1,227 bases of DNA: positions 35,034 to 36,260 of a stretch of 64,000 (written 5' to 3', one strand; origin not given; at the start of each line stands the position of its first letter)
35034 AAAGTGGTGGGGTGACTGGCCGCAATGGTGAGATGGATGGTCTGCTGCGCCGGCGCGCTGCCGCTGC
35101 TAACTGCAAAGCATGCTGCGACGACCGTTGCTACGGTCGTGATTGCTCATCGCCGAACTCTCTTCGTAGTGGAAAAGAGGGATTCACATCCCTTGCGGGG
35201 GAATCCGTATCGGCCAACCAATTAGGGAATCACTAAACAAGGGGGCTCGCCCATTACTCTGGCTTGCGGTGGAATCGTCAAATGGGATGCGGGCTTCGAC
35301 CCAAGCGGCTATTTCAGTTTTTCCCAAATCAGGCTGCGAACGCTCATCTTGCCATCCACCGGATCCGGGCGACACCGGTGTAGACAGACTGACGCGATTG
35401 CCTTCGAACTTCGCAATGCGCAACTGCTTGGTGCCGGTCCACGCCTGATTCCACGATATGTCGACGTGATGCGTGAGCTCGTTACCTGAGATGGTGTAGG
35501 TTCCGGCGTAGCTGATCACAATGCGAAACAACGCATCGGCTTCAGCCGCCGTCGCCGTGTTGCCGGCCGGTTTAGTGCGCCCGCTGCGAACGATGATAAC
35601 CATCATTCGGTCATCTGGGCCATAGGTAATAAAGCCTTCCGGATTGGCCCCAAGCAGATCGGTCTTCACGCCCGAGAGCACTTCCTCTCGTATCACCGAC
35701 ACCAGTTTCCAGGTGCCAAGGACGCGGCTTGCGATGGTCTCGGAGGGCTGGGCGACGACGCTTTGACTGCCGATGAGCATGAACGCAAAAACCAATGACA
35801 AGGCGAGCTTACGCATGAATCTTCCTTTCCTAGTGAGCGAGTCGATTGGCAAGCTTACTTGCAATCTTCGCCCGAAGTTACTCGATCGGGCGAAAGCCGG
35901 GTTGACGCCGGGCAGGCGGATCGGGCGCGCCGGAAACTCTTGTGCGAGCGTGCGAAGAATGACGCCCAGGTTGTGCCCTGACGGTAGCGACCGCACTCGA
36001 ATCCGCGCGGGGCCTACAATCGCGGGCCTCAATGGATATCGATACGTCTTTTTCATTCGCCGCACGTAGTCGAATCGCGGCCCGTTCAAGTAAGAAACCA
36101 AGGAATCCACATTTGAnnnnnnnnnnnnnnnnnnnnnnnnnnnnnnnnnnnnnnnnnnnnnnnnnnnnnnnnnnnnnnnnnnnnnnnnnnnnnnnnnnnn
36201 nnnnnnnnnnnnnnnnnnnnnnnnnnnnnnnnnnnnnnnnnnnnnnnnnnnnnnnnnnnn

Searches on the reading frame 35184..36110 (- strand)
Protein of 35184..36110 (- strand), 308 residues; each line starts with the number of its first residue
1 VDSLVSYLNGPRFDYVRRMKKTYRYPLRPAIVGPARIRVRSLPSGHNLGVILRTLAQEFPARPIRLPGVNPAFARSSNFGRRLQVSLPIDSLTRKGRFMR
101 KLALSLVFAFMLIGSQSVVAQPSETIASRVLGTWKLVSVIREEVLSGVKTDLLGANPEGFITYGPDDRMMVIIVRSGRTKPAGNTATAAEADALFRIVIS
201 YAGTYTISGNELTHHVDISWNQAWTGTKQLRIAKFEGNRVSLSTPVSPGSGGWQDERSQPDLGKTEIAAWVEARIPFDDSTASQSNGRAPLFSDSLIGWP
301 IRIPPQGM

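Call 99: search_protein_families(library=pfam, proteins=[window:35184-36110:-], max_evalue=0.001)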
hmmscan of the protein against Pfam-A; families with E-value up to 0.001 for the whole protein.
window:35184-36110:- (308 aa): 1 family
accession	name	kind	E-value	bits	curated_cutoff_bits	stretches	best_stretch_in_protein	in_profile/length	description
PF13924.12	Lipocalin_5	-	1.8e-20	73.8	25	1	132-244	2-121/142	Lipocalin-like domain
